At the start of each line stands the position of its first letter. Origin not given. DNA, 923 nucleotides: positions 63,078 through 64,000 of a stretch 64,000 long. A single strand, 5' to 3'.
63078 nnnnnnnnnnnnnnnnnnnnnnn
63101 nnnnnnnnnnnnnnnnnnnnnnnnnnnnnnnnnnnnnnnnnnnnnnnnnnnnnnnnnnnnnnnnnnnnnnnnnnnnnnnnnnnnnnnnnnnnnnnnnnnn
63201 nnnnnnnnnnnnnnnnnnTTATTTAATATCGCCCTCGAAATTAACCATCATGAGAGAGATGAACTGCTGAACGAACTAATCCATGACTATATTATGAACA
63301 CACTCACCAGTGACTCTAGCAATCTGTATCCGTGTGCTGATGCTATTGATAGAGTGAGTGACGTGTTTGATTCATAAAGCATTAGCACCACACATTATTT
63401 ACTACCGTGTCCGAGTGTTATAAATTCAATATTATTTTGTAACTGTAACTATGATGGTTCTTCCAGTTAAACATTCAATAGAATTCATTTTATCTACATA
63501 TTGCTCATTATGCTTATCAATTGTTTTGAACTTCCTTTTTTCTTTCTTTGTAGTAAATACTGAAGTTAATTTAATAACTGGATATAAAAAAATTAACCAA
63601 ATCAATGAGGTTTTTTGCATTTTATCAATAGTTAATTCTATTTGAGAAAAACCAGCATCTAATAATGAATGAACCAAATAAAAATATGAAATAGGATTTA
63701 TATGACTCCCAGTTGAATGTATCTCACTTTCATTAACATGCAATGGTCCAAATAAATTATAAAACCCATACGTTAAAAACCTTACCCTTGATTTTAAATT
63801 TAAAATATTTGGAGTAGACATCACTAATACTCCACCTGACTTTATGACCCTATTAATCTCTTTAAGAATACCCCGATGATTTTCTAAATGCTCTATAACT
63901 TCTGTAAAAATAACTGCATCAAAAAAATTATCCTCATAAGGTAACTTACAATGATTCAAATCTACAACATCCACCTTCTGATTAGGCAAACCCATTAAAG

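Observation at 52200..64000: Second island after the atp operon: a low-GC intact type I RM cassette nested inside decayed defence genes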

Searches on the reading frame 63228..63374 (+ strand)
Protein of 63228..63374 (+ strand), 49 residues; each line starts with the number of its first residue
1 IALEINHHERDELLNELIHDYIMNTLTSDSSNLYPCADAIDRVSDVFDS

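Call 40: search_protein_families(library=ncbifam, proteins=[window:63228-63374:+], max_evalue=0.01)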
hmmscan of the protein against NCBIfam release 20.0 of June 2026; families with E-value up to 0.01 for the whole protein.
seq(49 aa): 0 families

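Call 61: search_protein_families(library=pfam, proteins=[window:63228-63374:+], max_evalue=1)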
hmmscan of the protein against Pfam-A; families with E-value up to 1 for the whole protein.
seq(49 aa): 3 families
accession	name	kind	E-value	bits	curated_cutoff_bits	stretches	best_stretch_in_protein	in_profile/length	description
PF06135.17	IreB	-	0.015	15.9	25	1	5-22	60-77/78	IreB regulatory phosphoprotein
PF25567.1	TPR_SYO1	-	0.072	13.1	27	1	8-47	158-196/259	SYO1-like, TPR repeats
PF22440.1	SirC_C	-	0.22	12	27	1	3-21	18-36/47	SirC C-terminal domain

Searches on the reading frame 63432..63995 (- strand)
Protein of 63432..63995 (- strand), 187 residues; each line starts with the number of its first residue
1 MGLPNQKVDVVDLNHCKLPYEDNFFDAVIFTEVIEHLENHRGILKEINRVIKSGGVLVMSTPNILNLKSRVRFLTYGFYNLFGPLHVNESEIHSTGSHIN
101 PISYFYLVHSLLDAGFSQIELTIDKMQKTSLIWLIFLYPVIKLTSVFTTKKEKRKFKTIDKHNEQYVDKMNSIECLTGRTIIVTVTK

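Call 5: search_protein_families(library=pfam, proteins=[window:63432-63995:-], max_evalue=0.01)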
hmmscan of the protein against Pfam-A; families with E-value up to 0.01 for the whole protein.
window:63432-63995:- (187 aa): 9 families
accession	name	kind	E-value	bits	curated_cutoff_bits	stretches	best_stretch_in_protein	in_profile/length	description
PF08241.18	Methyltransf_11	-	7.3e-13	49.4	21.2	1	6-59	41-95/95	Methyltransferase domain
PF13489.12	Methyltransf_23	-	4.5e-08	33.4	27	1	18-116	75-159/164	Methyltransferase domain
PF13847.12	Methyltransf_31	-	5.5e-08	33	27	1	4-63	54-113/145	Methyltransferase domain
PF13649.12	Methyltransf_25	-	6e-06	27.3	27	1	7-55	47-97/97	Methyltransferase domain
PF01209.24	Ubie_methyltran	-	8.3e-06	25.8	20.1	1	7-88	99-183/233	ubiE/COQ5 methyltransferase family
PF08242.18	Methyltransf_12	-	2e-05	25.7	30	1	5-57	45-98/98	Methyltransferase domain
PF05148.21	Methyltransf_8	-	0.00014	22.3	27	1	4-60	104-157/219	Hypothetical methyltransferase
PF07021.18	MetW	-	0.0029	17.7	21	1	14-77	65-125/193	Methionine biosynthesis protein MetW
PF03141.22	Methyltransf_29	-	0.0051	15.9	23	1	13-66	170-224/506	Putative S-adenosyl-L-methionine-dependent methyltransferase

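Call 7: search_protein_families(library=padloc, proteins=[window:63432-63995:-], max_evalue=0.01)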
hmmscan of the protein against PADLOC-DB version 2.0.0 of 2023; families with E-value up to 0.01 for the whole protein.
window:63432-63995:- (187 aa): 1 family
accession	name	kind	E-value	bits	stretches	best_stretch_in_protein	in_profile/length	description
PDLC04134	mad2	-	8.2e-05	19.6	1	5-64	340-399/492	mads_2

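Call 8: search_protein_families(library=ncbifam, proteins=[window:63432-63995:-], max_evalue=0.01)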
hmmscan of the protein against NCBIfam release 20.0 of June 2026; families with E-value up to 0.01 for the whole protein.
window:63432-63995:- (187 aa): 25 families
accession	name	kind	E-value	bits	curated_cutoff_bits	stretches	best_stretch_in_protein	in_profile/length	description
NF001243.0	PRK00216.1-4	equivalog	1.4e-07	31.1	235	1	6-86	98-181/237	demethylmenaquinone methyltransferase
TIGR01983.1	UbiG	equivalog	2.9e-07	30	102.95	1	22-63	114-155/228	bifunctional 2-polyprenyl-6-hydroxyphenol methylase/3-demethylubiquinol 3-O-methyltransferase UbiG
TIGR02752.1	MenG_heptapren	equivalog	4.7e-07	29.6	419.85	1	6-82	96-175/231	demethylmenaquinone methyltransferase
NF045667.1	MTase_DVU1556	equivalog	4.7e-07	29.5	155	1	7-60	67-120/213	DVU_1556 family methyltransferase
NF001241.0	PRK00216.1-2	equivalog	8e-07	28.9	327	1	7-61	95-149/231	demethylmenaquinone methyltransferase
NF041675.1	sarc_dimgly_tmase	equivalog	2e-06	28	550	1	7-62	117-172/278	sarcosine/dimethylglycine N-methyltransferase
NF045823.1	PthPhpthDimycoMt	equivalog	1.4e-05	24.4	300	1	8-59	115-166/256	phthiotriol/phenolphthiotriol dimycocerosates methyltransferase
NF052510.1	methyltran_MpqE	exception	1.9e-05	24.2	335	1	6-63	98-158/234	methyl-plastoquinone biosynthesis methyltransferase MpqE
NF041537.1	ArsM_AhpD_UU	exception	2e-05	23.6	510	1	6-60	127-181/345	arsenite methyltransferase/AhpD domain selenoprotein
NF041536.1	ArsM_DUF2284_UU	exception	2.3e-05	22.9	575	1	7-60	128-181/459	arsenite methyltransferase/DUF2284 domain selenoprotein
NF047649.1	MTase_UXPK_star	exception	2.4e-05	23.5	460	1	2-60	126-182/283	methyltransferase/UXPK-star double selenoprotein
TIGR02081.1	metW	equivalog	2.5e-05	23.9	189.5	1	11-77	62-125/194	methionine biosynthesis protein MetW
TIGR04345.1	ovoA_Cterm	equivalog_domain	3.4e-05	23.5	170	1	6-62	116-172/242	putative 4-mercaptohistidine N1-methyltransferase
NF001240.0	PRK00216.1-1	equivalog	5.1e-05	22.4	378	1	7-83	116-195/251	bifunctional demethylmenaquinone methyltransferase/2-methoxy-6-polyprenyl-1,4-benzoquinol methylase UbiE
TIGR01934.1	MenG_MenH_UbiE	subfamily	7e-05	22.2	158.35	1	6-84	88-161/223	ubiquinone/menaquinone biosynthesis methyltransferase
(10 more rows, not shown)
